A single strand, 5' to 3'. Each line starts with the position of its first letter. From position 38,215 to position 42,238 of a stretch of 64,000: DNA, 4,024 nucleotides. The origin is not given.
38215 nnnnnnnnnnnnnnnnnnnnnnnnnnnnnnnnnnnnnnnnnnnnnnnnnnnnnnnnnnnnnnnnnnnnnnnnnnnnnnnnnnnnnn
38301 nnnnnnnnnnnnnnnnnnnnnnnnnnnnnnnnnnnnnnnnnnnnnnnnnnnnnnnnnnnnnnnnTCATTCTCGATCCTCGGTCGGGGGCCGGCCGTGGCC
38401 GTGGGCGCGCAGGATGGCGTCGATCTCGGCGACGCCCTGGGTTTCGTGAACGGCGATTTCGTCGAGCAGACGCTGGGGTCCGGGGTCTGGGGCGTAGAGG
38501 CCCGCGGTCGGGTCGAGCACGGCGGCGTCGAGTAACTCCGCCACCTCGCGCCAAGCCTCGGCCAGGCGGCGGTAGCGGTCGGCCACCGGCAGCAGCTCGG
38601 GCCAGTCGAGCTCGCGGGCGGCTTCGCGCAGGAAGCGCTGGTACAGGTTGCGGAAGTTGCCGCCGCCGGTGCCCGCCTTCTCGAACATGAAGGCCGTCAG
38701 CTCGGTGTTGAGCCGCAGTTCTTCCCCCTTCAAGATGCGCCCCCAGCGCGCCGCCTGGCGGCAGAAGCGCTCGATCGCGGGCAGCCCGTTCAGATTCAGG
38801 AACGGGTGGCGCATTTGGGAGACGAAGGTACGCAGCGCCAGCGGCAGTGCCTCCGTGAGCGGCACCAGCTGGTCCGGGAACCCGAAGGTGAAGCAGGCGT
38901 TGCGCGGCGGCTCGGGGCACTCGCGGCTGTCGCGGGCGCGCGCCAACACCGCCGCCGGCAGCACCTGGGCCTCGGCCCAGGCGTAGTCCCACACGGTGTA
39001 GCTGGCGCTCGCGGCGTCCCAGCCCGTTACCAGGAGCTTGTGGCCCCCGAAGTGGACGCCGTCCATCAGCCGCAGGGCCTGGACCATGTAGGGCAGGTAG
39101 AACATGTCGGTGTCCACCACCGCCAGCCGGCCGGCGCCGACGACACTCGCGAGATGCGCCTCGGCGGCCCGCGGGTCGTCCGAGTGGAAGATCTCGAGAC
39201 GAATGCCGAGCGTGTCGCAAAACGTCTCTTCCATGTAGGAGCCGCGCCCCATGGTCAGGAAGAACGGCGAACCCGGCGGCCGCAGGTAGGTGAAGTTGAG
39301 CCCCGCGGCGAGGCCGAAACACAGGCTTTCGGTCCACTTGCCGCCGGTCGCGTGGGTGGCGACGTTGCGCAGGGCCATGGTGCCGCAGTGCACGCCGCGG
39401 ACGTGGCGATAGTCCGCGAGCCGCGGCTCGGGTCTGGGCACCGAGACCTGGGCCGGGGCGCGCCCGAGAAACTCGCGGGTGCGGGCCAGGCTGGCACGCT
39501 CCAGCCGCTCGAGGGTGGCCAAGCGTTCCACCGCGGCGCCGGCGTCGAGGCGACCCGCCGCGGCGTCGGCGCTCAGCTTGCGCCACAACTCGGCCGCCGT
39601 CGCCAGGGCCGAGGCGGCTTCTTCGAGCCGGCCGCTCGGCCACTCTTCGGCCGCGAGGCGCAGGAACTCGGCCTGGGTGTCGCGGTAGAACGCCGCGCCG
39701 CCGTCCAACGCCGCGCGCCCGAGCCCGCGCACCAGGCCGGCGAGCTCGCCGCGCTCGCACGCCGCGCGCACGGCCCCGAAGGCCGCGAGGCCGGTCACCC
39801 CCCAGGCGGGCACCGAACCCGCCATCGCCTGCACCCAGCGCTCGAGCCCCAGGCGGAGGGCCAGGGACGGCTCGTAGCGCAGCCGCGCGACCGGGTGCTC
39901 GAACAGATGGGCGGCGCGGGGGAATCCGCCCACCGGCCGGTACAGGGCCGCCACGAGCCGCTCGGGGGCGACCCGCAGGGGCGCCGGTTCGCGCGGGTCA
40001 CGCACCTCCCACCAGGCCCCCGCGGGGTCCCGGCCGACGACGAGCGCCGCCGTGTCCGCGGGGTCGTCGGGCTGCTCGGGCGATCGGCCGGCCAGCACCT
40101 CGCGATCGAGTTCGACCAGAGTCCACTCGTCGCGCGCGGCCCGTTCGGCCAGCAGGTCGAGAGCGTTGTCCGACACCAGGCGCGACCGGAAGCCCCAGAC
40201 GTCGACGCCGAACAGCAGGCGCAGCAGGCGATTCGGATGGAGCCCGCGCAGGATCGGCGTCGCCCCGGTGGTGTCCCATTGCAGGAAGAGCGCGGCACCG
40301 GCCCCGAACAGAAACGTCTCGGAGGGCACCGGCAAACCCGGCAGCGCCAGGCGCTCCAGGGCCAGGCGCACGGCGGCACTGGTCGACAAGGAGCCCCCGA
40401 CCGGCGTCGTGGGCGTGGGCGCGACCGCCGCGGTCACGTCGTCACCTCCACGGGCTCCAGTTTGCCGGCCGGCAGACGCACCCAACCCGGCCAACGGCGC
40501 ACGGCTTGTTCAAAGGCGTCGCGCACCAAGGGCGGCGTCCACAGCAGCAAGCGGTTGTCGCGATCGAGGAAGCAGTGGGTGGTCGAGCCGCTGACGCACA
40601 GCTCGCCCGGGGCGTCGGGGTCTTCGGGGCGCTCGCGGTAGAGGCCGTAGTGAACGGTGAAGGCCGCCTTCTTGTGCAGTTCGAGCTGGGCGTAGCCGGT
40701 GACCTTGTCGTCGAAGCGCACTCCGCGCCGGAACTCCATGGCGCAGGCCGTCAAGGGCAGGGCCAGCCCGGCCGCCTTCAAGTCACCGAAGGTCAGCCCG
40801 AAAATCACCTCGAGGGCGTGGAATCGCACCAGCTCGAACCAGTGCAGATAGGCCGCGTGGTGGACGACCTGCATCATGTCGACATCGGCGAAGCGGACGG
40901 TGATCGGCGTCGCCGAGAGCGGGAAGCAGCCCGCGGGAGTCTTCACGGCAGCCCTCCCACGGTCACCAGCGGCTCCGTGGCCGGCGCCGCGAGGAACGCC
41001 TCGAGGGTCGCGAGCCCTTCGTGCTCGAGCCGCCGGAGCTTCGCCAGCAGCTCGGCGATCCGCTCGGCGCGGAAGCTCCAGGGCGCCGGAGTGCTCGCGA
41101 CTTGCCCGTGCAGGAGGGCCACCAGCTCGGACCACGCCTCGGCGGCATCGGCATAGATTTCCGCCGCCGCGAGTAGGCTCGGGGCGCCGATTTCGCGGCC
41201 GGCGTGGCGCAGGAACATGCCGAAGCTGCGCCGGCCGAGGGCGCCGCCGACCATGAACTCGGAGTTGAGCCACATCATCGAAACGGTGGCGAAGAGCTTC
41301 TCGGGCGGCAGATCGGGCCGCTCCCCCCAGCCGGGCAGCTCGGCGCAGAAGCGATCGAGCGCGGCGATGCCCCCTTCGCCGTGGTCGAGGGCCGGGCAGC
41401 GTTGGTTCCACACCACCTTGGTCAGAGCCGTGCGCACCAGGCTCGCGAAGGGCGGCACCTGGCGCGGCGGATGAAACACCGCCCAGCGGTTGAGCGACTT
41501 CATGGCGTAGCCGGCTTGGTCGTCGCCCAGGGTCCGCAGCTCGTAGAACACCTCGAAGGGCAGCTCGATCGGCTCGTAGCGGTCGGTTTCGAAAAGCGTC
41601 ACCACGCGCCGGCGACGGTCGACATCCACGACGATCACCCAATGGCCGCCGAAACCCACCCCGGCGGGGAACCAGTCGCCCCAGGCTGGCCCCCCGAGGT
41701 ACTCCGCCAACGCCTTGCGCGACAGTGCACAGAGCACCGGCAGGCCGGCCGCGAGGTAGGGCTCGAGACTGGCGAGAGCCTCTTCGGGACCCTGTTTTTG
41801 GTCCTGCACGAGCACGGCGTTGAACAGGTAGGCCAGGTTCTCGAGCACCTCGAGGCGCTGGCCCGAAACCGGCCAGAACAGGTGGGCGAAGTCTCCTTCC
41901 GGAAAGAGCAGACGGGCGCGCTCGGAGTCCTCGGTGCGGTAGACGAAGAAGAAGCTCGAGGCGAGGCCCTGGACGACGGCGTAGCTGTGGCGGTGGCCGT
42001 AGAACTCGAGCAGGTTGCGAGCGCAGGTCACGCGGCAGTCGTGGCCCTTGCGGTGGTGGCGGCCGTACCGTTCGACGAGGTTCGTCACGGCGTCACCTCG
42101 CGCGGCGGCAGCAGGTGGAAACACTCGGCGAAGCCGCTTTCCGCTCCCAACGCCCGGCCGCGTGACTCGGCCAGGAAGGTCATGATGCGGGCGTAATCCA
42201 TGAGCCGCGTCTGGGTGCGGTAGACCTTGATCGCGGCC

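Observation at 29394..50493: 21-kb translationally coupled cluster: specialised acyl-ACP synthesis plus GT2/PIG-L deacetylase plus BtrH-like acyltransferases plus Lol-like export. Candidate novel N-acyl aminosugar glycolipid or outer-membrane lipid pathway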

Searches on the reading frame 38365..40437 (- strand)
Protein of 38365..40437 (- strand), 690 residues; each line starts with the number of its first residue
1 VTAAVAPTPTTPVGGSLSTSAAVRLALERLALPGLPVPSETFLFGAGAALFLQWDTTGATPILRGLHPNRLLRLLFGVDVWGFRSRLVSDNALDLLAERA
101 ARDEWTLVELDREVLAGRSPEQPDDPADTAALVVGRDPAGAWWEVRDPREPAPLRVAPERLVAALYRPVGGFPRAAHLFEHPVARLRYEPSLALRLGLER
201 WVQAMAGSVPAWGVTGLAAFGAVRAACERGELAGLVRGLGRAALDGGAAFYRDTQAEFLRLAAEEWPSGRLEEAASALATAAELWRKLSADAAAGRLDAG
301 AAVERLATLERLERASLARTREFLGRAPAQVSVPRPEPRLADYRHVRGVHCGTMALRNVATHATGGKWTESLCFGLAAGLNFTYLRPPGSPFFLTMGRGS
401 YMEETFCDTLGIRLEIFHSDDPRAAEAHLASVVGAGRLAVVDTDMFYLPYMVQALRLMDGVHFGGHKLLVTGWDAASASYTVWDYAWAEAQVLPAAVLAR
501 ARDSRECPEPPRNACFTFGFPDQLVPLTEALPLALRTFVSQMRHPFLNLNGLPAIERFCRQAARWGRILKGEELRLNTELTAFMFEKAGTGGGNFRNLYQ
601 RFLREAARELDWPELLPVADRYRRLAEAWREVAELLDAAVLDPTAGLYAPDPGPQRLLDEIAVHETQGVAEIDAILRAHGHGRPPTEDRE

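Call 7: search_protein_families(library=pfam, proteins=[window:38365-40437:-], max_evalue=0.01)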
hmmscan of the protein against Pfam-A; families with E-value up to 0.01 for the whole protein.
window:38365-40437:- (690 aa): 2 families
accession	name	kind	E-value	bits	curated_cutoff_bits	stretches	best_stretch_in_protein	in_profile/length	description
PF16169.10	DUF4872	-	5.4e-36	124.4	28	1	498-644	3-149/173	Domain of unknown function (DUF4872)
PF14399.12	BtrH_N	-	8.9e-29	100.8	29.7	1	350-484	1-133/134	Butirosin biosynthesis protein H, N-terminal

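Call 9: search_protein_families(library=ncbifam, proteins=[window:38365-40437:-], max_evalue=0.001)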
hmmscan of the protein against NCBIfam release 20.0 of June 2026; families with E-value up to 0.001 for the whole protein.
window:38365-40437:- (690 aa): 1 family
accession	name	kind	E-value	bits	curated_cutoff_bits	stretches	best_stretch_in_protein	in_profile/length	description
NF053550.1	DarH_acyl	equivalog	1e-33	116.9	300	1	342-635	1-288/325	BtrH-related acyltransferase DarH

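Call 31: search_solved_structures(query=window:38365-40437:-, max_evalue=1)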
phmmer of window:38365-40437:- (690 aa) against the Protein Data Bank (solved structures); distinct sequences matched with E-value up to 1: 0.

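Call 39: find_homologous_proteins(query=window:38365-40437:-)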
Query window:38365-40437:- (690 aa): 4 proteins with E <= 0.001 among 8000 candidates.
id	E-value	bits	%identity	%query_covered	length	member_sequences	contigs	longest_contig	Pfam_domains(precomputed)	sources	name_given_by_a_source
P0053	0.0e+0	1551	100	100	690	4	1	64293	PF14399.13,PF16169.11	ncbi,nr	ncbi:MAG: DUF4872 domain-containing protein [Thermoanaerobaculia bacterium]|nr:DUF4872 domain-contai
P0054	0.0e+0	1092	74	99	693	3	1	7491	PF14399.13,PF16169.11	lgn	-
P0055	1.4e-169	584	49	93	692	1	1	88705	PF14399.13,PF16169.11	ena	-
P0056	4.2e-161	556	48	98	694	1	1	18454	PF14399.13,PF16169.11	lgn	-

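Call 67: predict_structure(alignment_id=A2)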
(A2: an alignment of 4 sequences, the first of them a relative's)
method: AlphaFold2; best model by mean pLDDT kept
length: 690 residues; sequences in the alignment: 4
mean_pLDDT: 58.5   pTM: 0.41
mean pLDDT of the five models: 58.5, 57.4, 55.8, 52.6, 50.0
residues with pLDDT >= 90: 21; 70-90: 206; 50-70: 212; < 50: 251
segments of 3 or more residues with pLDDT < 50: 1-18, 29-36, 50-91, 122-129, 169-172, 174-188, 208-215, 243-246, 330-406, 409-411, 449-465, 485-488, 506-510, 544-551, 564-570, 586-591, 684-690
pLDDT, mean of each block of 10 residues (from residue 1): 24 37 54 50 57 41 33 33 36 61 60 70 44 65 72 79 64 46 40 68 59 51 69 61 52 79 84 90 82 76 84 89 71 31 30 31 28 27 28 34 47 61 81 74 57 34 52 84 57 80 55 60 54 67 47 52 45 51 47 59 75 92 83 72 68 81 84 89 41
secondary structure, 60 per line:
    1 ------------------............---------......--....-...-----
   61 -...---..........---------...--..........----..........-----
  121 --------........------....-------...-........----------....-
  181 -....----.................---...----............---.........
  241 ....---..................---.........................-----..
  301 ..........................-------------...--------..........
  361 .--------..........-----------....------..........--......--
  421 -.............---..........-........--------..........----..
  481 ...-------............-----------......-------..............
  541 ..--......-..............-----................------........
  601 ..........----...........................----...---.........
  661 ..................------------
elements in order (helices of 4 or more, strands of 3 or more residues): H19-30 H40-45 H48-51 E53-55 E62-64 H68-77 E87-89 H92-101 E106-111 H112-115 E129-136 E143-146 E154-156 H158-164 E176-179 H182-185 H190-206 H217-228 H232-244 H248-265 H269-293 H299-326 H351-361 H370-379 H391-394 H401-410 E413-418 H422-434 E438-444 H449-456 E465-474 E479-483 E491-494 H495-502 E514-519 H527-542 H545-550 H552-565 H571-586 H593-610 H615-641 H652-678

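Call 72: fold_search(model_id=the predicted structure, library=pdb)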
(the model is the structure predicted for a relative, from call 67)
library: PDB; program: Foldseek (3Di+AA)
matches with E <= 10: 255; with E <= 0.001: 11
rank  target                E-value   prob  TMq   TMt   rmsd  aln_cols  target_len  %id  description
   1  8gs1_D                1.7e-07  1.00  0.27  0.47  12.4       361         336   16  Crystal structure of AziU2-U3 complex from Streptomyces sahachiroi NRRL2485 (released 2023-09-06)
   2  8gs1_B                2.0e-07  1.00  0.27  0.47  10.7       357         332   15  Crystal structure of AziU2-U3 complex from Streptomyces sahachiroi NRRL2485 (released 2023-09-06)
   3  7wuw_C                1.9e-06  1.00  0.29  0.53  10.1       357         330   14  Crystal structure of AziU3/U2 from Streptomyces sahachiroi (released 2022-09-07)
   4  9qvj_A                2.0e-06  1.00  0.27  0.54   9.3       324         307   10  Crystal structure of CtaG from Ruminiclostridium cellulolyticum (P2(1)-medium) (released 2025-10-01)
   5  9qvl                  2.4e-06  1.00  0.28  0.55   8.9       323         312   10  Crystal structure of the CtaG_C11A variant from Ruminiclostridium cellulolyticum (P2(1)2(1)2(1)-small) (released 2025-10-01)
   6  9qvk                  3.1e-06  1.00  0.27  0.54   9.7       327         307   11  Crystal structure of the CtaG_C11A variant from Ruminiclostridium cellulolyticum (P2(1)-small) (released 2025-10-01)
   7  9qvq_B                4.5e-06  1.00  0.28  0.56   5.5       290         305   11  Crystal structure of the CtaG_H128A variant from Ruminiclostridium cellulolyticum in complex with PHBA (P2(1)-medium) (released 2025-10-01)
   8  9qvp_A                4.7e-06  1.00  0.29  0.57  12.6       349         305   11  Crystal structure of the CtaG_H128A variant from Ruminiclostridium cellulolyticum (P2(1)2(1)2(1)-medium) (released 2025-10-01)
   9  9qvo                  5.4e-06  1.00  0.27  0.54   9.0       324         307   10  Crystal structure of the CtaG_H128A variant from Ruminiclostridium cellulolyticum (P2(1)-small) (released 2025-10-01)
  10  9quz                  5.8e-06  1.00  0.27  0.54   9.3       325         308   11  Crystal structure of CtaG from Ruminiclostridium cellulolyticum (P2(1)-small) (released 2025-10-01)
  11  9qvs                  7.6e-06  1.00  0.26  0.53   7.0       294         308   11  Crystal structure of the CtaG_D144N variant from Ruminiclostridium cellulolyticum (P2(1)-small) (released 2025-10-01)
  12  7yn1_A                1.5e-03  1.00  0.28  0.50   5.7       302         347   12  Crystal structure of selenomethionine labeled CcbD (released 2023-08-02)
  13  9dks_A                1.9e-03  1.00  0.30  0.55   4.9       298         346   11  Crystal structure of CcbD C19S mutant complexed with single PCP domain of CcbZ (released 2025-09-17)
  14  7yn1_B                5.6e-03  1.00  0.26  0.46   7.2       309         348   11  Crystal structure of selenomethionine labeled CcbD (released 2023-08-02)
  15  7yn2_A                6.2e-03  1.00  0.28  0.49   6.1       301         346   12  Crystal structure of CcbD with methylthiolincosamide (released 2023-08-02)
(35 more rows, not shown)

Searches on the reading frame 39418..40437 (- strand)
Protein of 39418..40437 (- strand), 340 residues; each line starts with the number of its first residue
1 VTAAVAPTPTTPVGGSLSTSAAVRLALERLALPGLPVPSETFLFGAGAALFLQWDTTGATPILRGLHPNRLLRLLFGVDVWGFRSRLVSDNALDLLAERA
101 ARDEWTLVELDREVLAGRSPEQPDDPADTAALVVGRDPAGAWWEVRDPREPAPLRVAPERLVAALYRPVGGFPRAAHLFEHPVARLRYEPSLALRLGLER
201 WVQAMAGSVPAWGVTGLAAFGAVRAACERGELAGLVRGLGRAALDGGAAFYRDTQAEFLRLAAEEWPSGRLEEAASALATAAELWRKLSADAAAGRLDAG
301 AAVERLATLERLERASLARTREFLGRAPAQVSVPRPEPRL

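Call 43: search_protein_families(library=pfam, proteins=[window:39418-40437:-], max_evalue=5)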
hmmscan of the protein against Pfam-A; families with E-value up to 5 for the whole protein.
window:39418-40437:- (340 aa): 1 family
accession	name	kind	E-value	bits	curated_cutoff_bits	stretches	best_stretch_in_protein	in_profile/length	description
PF16169.10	DUF4872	-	0.0091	16.2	28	1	246-314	96-167/173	Domain of unknown function (DUF4872)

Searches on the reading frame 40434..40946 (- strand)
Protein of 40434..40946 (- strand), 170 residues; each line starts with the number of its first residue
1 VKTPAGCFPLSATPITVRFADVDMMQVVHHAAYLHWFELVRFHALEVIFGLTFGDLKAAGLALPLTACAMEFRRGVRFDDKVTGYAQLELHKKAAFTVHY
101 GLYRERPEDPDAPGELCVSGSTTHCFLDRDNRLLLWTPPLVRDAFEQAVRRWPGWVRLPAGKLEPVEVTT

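Call 6: search_protein_families(library=pfam, proteins=[window:40434-40946:-], max_evalue=0.01)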
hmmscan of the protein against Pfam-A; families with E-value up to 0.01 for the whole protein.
window:40434-40946:- (170 aa): 3 families
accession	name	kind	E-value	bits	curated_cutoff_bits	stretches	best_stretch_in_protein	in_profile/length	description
PF13279.12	4HBT_2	-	1.5e-14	54.9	25.5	1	17-141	1-118/122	Thioesterase-like superfamily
PF03061.28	4HBT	-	1.9e-08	34.9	20.6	1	26-107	2-75/79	Thioesterase superfamily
PF20791.3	Acyl-ACP_TE_C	-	0.0036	17.9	21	0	13-38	10-36/101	Acyl-ACP thioesterase C-terminal domain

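Call 8: search_protein_families(library=ncbifam, proteins=[window:40434-40946:-], max_evalue=0.001)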
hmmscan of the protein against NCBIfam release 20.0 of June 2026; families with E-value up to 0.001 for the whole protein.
window:40434-40946:- (170 aa): 3 families
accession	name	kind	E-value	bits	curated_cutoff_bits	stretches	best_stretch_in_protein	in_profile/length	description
NF047424.1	MenI_Staph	exception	1.1e-12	48.1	225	1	11-131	4-116/148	1,4-dihydroxy-2-naphthoyl-CoA hydrolase MenI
TIGR00051.1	TIGR00051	subfamily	6e-12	45.9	68.7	1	15-107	2-93/117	YbgC/FadM family acyl-CoA thioesterase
TIGR02799.1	thio_ybgC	equivalog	5e-08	33.3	141.35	1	13-105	3-95/126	tol-pal system-associated acyl-CoA thioesterase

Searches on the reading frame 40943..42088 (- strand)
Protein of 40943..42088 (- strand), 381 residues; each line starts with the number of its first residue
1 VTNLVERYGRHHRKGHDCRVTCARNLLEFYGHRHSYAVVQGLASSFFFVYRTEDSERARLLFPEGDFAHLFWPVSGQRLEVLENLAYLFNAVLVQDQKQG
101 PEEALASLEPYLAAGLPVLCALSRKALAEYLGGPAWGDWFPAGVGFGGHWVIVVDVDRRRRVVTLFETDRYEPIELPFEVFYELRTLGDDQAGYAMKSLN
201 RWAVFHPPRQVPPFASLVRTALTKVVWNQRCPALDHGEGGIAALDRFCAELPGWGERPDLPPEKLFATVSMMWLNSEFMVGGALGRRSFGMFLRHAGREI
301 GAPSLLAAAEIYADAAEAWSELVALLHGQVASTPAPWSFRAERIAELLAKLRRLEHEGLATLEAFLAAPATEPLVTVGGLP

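Call 6: search_protein_families(library=pfam, proteins=[window:40943-42088:-], max_evalue=0.01)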
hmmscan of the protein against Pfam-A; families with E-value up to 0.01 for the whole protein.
window:40943-42088:- (381 aa): 2 families
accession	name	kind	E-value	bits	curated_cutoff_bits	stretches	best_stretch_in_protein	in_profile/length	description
PF16169.10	DUF4872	-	2.8e-11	43.9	28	1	196-360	14-171/173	Domain of unknown function (DUF4872)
PF14399.12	BtrH_N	-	2.1e-08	34.9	29.7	1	18-166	2-132/134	Butirosin biosynthesis protein H, N-terminal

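Call 8: search_protein_families(library=ncbifam, proteins=[window:40943-42088:-], max_evalue=0.001)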
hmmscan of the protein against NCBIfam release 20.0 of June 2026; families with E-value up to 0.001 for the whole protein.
window:40943-42088:- (381 aa): 1 family
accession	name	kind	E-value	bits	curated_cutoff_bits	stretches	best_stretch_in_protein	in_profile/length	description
NF053550.1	DarH_acyl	equivalog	4.6e-06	26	300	0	217-360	184-322/325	BtrH-related acyltransferase DarH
